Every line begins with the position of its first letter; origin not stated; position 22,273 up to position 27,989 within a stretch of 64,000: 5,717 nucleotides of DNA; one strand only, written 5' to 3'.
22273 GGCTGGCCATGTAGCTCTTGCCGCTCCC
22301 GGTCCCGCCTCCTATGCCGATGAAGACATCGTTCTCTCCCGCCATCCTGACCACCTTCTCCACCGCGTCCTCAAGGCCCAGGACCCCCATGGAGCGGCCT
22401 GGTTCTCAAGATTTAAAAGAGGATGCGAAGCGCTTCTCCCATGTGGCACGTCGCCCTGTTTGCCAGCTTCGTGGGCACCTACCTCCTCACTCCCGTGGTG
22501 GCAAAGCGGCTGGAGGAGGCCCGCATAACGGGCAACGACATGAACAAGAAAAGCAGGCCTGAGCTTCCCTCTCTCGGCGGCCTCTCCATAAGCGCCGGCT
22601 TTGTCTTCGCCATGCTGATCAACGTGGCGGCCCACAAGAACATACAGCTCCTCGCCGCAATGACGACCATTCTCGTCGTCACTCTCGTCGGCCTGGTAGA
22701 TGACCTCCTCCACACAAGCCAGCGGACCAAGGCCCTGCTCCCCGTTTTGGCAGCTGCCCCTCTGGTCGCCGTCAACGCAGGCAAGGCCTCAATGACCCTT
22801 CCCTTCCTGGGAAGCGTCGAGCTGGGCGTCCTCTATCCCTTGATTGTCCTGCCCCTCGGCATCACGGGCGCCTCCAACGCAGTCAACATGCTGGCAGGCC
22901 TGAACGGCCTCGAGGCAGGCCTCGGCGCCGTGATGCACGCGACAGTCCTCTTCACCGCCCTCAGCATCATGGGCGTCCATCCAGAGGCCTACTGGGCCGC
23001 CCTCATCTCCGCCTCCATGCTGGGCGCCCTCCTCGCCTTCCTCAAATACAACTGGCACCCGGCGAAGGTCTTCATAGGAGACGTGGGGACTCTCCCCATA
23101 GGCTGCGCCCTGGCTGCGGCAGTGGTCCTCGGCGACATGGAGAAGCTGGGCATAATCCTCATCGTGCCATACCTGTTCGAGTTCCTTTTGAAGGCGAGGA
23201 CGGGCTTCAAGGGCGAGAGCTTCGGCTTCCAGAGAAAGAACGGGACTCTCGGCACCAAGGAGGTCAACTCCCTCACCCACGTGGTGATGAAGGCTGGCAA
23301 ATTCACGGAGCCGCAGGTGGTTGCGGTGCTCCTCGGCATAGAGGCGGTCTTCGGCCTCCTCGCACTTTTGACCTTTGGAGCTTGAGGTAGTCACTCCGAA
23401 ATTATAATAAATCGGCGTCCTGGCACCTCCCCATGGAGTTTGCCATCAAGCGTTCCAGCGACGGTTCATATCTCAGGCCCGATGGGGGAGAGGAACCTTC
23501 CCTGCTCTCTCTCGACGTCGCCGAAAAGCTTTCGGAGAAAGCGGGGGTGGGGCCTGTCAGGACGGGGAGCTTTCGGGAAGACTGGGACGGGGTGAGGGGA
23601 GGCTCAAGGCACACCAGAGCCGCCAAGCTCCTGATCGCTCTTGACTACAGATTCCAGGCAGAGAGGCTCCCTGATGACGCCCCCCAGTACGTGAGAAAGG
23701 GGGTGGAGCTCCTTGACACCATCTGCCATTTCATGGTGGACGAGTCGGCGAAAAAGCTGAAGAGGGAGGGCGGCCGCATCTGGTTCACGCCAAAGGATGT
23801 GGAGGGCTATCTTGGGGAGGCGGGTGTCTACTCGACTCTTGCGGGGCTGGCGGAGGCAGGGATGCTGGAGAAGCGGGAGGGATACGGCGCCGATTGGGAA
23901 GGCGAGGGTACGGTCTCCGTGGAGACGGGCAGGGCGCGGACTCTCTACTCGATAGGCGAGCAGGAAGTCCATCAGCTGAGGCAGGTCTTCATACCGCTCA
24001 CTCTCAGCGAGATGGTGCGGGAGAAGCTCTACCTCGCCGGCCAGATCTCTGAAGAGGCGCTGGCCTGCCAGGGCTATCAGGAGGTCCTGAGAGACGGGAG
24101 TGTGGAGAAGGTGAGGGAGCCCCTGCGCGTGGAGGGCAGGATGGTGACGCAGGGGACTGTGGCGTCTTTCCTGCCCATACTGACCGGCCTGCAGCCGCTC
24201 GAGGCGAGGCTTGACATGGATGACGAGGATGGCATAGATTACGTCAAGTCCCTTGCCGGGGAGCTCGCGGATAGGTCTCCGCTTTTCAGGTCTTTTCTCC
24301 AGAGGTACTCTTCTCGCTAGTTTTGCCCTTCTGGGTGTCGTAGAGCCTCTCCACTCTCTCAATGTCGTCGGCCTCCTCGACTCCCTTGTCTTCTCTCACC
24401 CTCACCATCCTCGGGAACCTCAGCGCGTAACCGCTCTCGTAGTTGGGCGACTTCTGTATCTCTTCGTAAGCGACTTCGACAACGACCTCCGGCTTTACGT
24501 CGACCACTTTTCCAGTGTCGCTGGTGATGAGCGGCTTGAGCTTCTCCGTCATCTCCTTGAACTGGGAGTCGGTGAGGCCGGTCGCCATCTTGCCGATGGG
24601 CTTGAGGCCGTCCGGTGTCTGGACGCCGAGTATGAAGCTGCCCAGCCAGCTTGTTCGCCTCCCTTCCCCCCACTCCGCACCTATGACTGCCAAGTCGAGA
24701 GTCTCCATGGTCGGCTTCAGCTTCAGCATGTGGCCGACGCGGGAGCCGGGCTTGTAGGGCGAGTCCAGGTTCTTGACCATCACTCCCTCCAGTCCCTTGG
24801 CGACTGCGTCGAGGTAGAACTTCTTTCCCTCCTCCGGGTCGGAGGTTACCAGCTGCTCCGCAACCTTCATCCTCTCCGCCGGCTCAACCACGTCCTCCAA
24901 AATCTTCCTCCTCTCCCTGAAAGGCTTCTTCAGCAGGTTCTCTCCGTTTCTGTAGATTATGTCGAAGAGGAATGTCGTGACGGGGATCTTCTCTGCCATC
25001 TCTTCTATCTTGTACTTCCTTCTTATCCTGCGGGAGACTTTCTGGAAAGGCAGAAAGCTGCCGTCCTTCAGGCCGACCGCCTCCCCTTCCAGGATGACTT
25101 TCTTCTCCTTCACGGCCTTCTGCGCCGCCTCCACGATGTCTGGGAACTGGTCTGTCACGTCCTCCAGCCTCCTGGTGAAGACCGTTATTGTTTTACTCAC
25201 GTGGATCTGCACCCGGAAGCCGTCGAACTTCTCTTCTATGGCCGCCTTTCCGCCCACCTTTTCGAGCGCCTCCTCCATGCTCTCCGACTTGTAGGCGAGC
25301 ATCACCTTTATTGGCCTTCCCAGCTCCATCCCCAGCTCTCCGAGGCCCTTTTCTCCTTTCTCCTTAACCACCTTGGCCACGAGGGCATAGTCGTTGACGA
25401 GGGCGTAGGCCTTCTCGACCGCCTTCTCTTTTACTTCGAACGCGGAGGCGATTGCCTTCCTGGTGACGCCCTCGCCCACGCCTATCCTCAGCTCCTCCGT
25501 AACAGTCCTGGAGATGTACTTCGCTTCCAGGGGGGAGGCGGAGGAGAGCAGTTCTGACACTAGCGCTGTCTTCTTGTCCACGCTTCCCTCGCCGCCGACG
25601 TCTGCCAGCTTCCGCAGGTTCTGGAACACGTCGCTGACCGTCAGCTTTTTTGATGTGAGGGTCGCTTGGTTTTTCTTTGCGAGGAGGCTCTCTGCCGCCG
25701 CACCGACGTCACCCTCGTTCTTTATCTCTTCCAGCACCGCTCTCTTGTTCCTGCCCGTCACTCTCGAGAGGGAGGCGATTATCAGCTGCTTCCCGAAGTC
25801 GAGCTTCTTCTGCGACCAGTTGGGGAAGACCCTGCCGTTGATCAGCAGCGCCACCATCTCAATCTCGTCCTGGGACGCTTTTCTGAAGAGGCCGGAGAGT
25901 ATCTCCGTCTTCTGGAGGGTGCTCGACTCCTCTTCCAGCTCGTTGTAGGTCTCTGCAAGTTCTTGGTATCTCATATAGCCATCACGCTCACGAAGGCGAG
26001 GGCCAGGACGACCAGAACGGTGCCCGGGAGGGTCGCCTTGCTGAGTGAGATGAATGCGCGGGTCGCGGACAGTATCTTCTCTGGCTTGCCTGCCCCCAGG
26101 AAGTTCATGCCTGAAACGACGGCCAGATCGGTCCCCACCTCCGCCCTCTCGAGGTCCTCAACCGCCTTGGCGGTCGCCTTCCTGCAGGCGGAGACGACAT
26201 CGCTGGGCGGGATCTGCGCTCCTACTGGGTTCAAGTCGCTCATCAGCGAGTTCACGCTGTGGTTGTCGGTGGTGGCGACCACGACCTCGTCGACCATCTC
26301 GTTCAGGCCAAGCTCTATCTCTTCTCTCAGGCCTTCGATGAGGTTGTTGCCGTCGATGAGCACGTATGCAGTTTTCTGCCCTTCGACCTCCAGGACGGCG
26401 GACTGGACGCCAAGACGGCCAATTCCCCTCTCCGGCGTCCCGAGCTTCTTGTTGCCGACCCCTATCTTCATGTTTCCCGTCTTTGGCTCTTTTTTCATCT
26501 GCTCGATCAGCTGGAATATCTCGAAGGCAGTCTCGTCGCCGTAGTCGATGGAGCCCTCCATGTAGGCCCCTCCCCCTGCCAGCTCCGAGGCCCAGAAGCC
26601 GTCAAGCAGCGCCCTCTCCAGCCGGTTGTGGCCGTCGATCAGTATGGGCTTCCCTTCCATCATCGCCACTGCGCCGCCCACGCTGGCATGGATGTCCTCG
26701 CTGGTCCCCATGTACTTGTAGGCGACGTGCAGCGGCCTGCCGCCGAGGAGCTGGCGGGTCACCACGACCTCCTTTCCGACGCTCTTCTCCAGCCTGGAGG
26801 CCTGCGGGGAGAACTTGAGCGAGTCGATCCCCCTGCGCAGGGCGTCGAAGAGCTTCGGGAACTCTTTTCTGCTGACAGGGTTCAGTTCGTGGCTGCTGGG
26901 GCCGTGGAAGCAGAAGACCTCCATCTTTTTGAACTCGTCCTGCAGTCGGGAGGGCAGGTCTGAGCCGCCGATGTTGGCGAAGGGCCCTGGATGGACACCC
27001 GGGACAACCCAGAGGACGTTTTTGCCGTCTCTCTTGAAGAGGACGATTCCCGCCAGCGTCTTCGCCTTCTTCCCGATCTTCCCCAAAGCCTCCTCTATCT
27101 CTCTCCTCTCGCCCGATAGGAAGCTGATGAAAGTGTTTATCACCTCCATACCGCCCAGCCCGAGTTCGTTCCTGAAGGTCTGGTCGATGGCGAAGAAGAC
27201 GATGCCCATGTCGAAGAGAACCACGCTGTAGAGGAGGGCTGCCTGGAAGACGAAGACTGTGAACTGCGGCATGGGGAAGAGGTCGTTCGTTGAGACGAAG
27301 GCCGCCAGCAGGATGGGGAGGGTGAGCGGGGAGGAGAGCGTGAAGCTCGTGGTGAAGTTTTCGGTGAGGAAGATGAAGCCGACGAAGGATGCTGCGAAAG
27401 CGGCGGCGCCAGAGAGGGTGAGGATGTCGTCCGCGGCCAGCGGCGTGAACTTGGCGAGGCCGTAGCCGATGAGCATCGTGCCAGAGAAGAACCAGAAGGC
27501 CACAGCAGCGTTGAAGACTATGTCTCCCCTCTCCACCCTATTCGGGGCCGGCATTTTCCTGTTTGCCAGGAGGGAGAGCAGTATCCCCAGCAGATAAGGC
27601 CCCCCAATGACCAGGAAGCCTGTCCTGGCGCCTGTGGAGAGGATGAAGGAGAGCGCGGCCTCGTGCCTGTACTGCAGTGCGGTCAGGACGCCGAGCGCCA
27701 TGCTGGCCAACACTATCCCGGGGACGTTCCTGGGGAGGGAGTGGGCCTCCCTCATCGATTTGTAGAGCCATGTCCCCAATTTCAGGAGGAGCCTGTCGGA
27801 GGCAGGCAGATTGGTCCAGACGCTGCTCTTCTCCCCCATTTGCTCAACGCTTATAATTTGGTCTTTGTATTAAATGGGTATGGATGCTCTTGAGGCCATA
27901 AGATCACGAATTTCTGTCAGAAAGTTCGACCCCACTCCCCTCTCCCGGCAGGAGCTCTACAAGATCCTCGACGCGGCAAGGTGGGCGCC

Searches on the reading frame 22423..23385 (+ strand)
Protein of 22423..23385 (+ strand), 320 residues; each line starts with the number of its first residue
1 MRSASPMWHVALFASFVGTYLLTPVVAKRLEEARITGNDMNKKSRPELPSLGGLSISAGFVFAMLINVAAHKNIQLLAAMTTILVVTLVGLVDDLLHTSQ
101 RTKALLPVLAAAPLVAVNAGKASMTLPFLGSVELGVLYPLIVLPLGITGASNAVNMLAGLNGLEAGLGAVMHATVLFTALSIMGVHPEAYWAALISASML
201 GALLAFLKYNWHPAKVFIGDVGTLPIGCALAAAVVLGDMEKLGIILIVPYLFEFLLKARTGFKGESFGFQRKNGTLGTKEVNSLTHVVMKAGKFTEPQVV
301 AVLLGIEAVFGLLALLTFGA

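Call 107: search_protein_families(library=pfam, proteins=[window:22423-23385:+], max_evalue=0.0001)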
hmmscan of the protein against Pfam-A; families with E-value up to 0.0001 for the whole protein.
window:22423-23385:+ (320 aa): 1 family
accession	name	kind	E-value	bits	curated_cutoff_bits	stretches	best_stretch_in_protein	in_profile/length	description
PF00953.26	Glycos_transf_4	-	2.8e-35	122.1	27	1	77-236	2-158/160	Glycosyl transferase family 4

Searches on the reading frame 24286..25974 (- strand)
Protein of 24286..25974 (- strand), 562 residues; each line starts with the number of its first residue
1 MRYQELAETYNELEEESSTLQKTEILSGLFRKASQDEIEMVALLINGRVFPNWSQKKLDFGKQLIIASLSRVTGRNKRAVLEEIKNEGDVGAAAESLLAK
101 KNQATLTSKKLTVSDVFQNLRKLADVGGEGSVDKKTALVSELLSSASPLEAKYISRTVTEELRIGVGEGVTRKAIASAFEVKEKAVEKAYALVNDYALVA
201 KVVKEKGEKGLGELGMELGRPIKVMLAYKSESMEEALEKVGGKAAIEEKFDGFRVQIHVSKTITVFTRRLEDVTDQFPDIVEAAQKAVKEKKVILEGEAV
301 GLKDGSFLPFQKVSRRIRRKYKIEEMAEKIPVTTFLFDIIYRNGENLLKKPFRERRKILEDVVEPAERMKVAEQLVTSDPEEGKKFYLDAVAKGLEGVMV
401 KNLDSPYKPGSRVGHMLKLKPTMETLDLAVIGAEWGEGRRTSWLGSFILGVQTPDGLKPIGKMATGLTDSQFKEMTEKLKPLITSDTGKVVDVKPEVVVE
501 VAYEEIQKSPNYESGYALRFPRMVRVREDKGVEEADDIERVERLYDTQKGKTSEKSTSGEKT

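Call 17: search_protein_families(library=pfam, proteins=[window:24286-25974:-], max_evalue=0.01)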
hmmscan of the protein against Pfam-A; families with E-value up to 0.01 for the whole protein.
window:24286-25974:- (562 aa): 4 families
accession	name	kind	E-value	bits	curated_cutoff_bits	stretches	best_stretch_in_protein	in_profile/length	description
PF01068.26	DNA_ligase_A_M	-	6.3e-58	196.3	26.2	1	225-420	2-204/204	ATP dependent DNA ligase domain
PF04675.19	DNA_ligase_A_N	-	2.5e-40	139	24.6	1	3-176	2-174/174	DNA ligase N terminus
PF04679.21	DNA_ligase_A_C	-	7.7e-19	68.4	27.5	1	440-530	1-94/94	ATP dependent DNA ligase C terminal region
PF09414.15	RNA_ligase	-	5.6e-06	27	27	1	245-406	4-161/171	RNA ligase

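Call 18: find_related_loci(query=window:24286-25974:-, collection=genome_contigs, flank=2000)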
Query window:24286-25974:- (562 aa) in genome_contigs; peptide patterns used: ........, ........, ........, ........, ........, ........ (x = any residue, [..] = any of these).
105 stretches matched a pattern; 23 encode a relative of the query (tblastn E <= 1e-3); 23 distinct loci.
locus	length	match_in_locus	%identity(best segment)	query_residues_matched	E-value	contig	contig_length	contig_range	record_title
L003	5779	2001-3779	37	1-560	5e-113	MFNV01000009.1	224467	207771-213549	MAG: Candidatus Levybacteria bacterium RIFCSPHIGHO2_01_FULL_41_15 rifcsphigho2_01_scaffold_837, whole genome shotgun seq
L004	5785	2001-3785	36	1-548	1e-112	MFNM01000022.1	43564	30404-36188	MAG: Candidatus Levybacteria bacterium RIFCSPHIGHO2_01_FULL_37_33 rifcsphigho2_01_scaffold_2827, whole genome shotgun se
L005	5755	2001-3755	37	1-548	1e-109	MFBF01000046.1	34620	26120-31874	MAG: Candidatus Curtissbacteria bacterium RIFCSPHIGHO2_02_FULL_42_15 rifcsphigho2_02_scaffold_4325, whole genome shotgun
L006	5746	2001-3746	36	1-548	4e-107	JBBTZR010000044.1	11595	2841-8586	MAG: Patescibacteria group bacterium isolate H41-bin136_1 H41_bin136_1_000000000044, whole genome shotgun sequence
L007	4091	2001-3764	35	1-562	1e-106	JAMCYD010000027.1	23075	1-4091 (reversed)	MAG: Patescibacteria group bacterium isolate FK_Sedi_B_Bin.369 NODE_7357_length_23075_cov_59.1201, whole genome shotgun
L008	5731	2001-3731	36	1-548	1e-105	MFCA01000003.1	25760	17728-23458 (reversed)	MAG: Candidatus Curtissbacteria bacterium RIFOXYA1_FULL_41_14 rifoxya1_full_scaffold_1228, whole genome shotgun sequence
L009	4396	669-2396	36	1-548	8e-106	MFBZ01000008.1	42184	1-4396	MAG: Candidatus Curtissbacteria bacterium RIFCSPLOWO2_12_FULL_41_16 rifcsplowo2_12_scaffold_2005, whole genome shotgun s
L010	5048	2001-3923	34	1-561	6e-103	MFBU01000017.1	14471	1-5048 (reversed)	MAG: Candidatus Curtissbacteria bacterium RIFCSPLOWO2_02_41_11 rifcsplowo2_02_sub10_scaffold_416, whole genome shotgun s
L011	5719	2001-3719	35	1-535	3e-100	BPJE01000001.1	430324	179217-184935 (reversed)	MAG: Patescibacteria group bacterium KatS3mg092 DNA, contig_17824, whole genome shotgun sequence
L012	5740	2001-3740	35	1-551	5e-100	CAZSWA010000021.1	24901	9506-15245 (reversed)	MAG TPA_asm: uncultured Gammaproteobacteria bacterium isolate SRP272529_co1_257 genome assembly, contig: NODE_3159_lengt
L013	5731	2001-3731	35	1-535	5e-100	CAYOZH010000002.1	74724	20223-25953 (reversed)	MAG TPA_asm: uncultured Gammaproteobacteria bacterium isolate binchicken_co135_53 genome assembly, contig: NODE_795_leng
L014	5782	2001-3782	34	1-549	1e-98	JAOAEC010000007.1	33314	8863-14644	MAG: Patescibacteria group bacterium isolate SKW25 NODE_7_length_33314_cov_5.803171, whole genome shotgun sequence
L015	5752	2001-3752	33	1-549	3e-96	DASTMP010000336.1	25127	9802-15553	MAG TPA_asm: Blastocatellia bacterium isolate SMAG_U3747 k141_2139516, whole genome shotgun sequence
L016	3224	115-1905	33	1-562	9e-98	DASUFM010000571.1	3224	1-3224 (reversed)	MAG TPA_asm: Blastocatellia bacterium isolate SMAG_U1379 k141_1870830, whole genome shotgun sequence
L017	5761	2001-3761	35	1-548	1e-95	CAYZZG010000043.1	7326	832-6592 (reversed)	MAG TPA_asm: uncultured Gammaproteobacteria bacterium isolate binchicken_co251_287 genome assembly, contig: NODE_14479_l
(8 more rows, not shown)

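Call 19: search_solved_structures(query=window:24286-25974:-, max_evalue=1e-20)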
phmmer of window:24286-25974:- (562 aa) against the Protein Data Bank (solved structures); distinct sequences matched with E-value up to 1e-20: 33.
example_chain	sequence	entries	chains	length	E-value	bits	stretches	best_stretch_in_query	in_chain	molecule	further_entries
9dfa_A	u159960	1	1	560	1.8e-158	531.8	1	1-549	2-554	DNA ligase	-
9df9_A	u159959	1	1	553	4.8e-158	530.4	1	1-548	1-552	DNA ligase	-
2cfm_A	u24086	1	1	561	1e-156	526.1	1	1-549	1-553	THERMOSTABLE DNA LIGASE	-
3rr5_A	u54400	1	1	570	1.4e-156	525.6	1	2-549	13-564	DNA ligase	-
4eq5_A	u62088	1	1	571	8.3e-155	519.8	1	3-549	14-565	DNA ligase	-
3gde_A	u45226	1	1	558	5.8e-149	500.5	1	2-548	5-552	DNA ligase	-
2hiv_A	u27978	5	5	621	3.6e-91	309.8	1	1-555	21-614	Thermostable DNA ligase | DNA ligase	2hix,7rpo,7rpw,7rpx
9yhy_A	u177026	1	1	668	3.9e-59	204.2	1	164-550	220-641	DNA ligase 1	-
1x9n_A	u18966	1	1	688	4.5e-59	204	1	164-550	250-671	DNA ligase I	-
7qo1_A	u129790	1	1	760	6.5e-59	203.4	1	164-550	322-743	DNA ligase 1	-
9bs3_A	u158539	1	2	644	6.9e-59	203.3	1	164-548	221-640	DNA ligase 1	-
6p09_A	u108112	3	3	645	7e-59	203.3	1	164-548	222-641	DNA ligase 1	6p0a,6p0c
7qnz_A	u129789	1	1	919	1.3e-58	202.4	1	164-550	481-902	DNA ligase 1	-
6q1v_A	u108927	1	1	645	3.2e-58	201.1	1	164-548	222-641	DNA ligase 1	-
7l34_A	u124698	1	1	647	3.3e-58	201.1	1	164-548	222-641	DNA ligase 1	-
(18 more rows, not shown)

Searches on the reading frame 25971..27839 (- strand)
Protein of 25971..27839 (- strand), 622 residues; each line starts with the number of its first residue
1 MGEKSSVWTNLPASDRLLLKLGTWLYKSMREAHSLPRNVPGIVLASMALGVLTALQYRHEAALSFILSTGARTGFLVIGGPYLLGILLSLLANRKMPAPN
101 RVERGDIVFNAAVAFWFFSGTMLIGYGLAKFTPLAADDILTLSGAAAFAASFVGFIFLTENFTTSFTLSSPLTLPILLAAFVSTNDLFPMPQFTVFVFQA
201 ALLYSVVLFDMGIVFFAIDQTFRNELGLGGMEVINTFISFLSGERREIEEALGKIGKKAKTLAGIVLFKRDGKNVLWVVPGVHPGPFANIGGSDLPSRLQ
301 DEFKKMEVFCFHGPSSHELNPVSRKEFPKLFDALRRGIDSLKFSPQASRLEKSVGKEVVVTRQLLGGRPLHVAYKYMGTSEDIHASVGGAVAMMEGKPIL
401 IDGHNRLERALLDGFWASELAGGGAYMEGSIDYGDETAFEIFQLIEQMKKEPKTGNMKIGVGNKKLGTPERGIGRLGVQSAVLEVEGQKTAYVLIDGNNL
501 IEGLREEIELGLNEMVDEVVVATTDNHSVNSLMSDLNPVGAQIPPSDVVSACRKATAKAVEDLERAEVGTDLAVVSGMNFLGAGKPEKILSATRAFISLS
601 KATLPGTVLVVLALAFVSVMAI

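Call 17: search_protein_families(library=pfam, proteins=[window:25971-27839:-], max_evalue=0.01)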
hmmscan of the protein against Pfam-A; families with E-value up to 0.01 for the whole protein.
window:25971-27839:- (622 aa): 1 family
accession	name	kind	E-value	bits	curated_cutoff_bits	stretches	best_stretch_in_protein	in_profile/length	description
PF09843.14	DUF2070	-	4.2e-102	342.7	30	1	25-614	4-560/561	Predicted membrane protein (DUF2070)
